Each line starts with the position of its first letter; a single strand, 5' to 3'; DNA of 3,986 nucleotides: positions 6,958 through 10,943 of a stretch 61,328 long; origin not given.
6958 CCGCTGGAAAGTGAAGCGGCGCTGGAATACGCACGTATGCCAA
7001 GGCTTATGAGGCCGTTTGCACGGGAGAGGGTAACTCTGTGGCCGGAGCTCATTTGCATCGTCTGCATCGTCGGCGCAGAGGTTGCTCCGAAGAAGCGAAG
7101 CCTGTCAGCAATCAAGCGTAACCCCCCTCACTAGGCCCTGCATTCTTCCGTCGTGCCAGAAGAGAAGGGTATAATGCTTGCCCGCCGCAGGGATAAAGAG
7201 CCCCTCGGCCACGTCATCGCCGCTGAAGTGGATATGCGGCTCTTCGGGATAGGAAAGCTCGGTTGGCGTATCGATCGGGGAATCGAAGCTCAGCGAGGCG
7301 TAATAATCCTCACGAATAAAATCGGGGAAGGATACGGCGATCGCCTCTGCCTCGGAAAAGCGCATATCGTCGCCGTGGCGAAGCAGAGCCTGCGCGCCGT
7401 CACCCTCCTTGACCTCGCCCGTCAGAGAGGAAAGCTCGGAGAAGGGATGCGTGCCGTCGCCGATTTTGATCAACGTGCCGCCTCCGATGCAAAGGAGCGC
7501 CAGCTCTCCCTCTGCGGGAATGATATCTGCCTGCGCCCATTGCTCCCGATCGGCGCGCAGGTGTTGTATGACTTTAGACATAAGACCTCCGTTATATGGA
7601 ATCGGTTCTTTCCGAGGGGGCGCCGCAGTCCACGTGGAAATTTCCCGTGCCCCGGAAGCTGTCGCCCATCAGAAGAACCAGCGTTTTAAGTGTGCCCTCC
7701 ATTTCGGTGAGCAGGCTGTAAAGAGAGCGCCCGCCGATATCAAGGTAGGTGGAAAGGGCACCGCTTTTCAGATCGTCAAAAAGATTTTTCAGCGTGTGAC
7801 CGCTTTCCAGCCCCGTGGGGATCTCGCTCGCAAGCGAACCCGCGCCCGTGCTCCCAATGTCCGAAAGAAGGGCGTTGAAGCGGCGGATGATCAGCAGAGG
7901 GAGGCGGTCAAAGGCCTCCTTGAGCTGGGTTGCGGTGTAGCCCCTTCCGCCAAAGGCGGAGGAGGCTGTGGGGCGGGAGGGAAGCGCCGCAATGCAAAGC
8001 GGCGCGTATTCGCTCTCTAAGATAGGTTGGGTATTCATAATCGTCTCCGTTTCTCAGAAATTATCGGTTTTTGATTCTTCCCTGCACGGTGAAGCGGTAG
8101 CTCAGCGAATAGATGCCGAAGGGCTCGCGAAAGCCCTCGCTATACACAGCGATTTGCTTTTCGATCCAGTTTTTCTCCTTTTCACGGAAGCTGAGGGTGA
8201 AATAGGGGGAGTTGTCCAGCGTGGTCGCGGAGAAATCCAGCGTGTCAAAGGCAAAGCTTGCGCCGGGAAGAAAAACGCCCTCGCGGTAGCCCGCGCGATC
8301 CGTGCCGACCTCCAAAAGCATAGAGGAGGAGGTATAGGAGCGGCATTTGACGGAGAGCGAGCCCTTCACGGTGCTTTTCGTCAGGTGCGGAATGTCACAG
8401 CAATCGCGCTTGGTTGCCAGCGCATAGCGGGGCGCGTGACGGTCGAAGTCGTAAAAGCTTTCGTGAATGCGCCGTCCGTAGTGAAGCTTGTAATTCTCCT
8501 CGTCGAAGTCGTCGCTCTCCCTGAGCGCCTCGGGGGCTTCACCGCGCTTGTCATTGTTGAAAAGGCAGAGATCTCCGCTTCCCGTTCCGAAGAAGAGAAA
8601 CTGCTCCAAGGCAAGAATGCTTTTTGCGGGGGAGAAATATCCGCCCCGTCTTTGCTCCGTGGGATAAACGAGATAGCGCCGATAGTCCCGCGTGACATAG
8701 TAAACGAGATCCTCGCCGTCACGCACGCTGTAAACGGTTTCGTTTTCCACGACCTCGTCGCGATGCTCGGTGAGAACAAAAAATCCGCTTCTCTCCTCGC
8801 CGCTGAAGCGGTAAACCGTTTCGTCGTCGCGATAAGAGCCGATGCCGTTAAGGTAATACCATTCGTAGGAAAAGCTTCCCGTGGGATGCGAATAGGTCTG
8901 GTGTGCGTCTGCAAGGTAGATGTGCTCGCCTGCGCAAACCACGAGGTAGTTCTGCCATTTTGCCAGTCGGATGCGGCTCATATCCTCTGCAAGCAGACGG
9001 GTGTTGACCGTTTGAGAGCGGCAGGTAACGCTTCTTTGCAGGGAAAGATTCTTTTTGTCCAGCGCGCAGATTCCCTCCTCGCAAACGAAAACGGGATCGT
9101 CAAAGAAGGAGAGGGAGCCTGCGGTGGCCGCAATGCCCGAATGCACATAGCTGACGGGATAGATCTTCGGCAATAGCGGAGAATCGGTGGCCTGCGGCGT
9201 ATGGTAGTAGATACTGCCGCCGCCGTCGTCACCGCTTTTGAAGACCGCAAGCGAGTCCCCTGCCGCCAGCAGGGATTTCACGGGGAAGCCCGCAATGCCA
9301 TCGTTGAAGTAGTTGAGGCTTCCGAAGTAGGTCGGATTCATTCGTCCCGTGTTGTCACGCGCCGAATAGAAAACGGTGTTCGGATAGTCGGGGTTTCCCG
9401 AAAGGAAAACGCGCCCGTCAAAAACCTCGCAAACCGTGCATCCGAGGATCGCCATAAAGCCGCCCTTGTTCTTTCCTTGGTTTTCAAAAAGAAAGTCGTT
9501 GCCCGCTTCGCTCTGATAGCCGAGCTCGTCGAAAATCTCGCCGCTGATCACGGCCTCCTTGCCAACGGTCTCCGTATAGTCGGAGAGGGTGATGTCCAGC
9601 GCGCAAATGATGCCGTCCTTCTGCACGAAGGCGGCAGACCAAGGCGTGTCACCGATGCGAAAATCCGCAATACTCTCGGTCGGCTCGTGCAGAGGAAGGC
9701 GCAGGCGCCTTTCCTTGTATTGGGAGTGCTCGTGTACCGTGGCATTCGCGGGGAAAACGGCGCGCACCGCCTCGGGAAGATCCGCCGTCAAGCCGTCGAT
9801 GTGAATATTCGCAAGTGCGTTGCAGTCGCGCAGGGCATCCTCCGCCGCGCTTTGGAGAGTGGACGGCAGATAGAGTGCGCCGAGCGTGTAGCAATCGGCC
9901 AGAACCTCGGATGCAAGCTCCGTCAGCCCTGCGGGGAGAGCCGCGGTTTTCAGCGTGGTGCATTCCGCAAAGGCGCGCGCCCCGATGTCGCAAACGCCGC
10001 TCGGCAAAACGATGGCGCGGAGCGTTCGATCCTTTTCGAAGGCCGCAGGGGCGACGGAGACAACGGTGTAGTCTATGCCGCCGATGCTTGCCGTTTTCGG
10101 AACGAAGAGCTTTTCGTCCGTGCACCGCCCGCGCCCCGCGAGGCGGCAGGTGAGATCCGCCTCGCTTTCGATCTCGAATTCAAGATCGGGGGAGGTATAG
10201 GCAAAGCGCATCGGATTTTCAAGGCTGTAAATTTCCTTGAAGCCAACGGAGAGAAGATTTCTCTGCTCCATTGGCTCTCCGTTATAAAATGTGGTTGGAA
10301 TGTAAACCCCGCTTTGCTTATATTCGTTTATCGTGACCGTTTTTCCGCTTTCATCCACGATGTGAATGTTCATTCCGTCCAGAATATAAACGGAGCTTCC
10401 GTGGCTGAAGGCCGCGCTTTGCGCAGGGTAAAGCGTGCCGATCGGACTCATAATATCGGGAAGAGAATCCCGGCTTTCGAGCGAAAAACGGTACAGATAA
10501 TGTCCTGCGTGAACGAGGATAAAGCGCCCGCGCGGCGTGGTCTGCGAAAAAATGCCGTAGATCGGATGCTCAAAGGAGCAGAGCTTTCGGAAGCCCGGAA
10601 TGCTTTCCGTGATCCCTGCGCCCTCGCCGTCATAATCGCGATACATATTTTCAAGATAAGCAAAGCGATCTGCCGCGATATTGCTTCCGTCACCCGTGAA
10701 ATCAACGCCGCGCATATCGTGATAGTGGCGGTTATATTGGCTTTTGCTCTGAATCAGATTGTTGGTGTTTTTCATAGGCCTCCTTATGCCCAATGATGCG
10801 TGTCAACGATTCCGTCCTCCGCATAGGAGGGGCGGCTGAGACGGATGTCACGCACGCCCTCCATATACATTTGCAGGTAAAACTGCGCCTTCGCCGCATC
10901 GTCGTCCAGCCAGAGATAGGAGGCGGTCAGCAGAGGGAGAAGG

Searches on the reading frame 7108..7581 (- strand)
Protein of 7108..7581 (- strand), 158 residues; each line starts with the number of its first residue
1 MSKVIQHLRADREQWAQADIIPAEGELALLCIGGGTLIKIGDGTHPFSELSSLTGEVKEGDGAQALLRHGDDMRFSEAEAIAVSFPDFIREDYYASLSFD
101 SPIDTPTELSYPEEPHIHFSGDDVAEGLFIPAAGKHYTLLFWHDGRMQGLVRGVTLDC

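Call 7: search_protein_families(library=pfam, proteins=[window:7108-7581:-], max_evalue=0.01)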
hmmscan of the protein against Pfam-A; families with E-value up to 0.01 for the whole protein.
window:7108-7581:- (158 aa): 0 families

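Call 14: search_protein_families(library=phrogs, proteins=[window:7108-7581:-], max_evalue=0.01)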
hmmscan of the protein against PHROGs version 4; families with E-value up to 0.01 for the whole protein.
window:7108-7581:- (158 aa): 1 family
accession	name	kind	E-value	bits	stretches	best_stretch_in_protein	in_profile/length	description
phrog_6049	-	tail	0.0019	18.8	1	5-56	11-60/337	tail fiber protein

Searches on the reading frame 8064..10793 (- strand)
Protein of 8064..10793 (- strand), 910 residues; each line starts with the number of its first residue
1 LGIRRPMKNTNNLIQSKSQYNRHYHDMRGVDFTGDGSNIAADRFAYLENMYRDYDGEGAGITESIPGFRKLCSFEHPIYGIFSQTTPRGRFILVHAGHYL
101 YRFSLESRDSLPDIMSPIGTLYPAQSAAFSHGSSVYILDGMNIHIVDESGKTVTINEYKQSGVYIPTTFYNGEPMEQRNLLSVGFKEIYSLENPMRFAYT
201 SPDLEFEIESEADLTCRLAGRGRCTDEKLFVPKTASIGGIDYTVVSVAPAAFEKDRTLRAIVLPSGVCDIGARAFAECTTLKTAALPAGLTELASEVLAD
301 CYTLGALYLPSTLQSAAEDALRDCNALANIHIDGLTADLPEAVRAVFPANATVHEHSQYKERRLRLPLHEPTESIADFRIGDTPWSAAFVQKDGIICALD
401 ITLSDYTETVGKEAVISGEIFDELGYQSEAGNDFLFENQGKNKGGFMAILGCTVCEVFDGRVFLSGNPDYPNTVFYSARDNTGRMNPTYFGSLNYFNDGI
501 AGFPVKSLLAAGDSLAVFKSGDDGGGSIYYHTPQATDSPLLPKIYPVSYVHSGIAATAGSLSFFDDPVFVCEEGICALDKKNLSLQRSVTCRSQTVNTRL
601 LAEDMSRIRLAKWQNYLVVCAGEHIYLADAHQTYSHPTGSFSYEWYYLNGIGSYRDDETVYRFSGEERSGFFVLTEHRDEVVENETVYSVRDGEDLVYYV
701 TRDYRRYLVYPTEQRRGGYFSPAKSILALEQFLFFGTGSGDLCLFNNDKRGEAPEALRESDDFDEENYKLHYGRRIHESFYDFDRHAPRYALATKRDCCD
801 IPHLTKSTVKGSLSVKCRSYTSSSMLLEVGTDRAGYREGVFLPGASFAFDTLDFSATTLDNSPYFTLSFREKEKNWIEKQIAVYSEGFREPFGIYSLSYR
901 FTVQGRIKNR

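Call 7: search_protein_families(library=pfam, proteins=[window:8064-10793:-], max_evalue=0.01)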
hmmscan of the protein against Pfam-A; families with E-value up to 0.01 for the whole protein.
window:8064-10793:- (910 aa): 1 family
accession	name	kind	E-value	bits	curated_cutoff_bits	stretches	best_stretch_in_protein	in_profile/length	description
PF13306.12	LRR_5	-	8.5e-12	45.5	27.7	1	248-332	4-86/127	BspA type Leucine rich repeat region (6 copies)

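Call 15: search_protein_families(library=phrogs, proteins=[window:8064-10793:-], max_evalue=0.01)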
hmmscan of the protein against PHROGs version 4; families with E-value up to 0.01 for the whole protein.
window:8064-10793:- (910 aa): 2 families
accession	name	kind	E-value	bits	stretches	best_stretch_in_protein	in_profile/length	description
phrog_35892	-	unknown function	3.5e-10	39.2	1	240-334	561-655/1181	-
phrog_18805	-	unknown function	4.9e-06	26.6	1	241-338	317-411/457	-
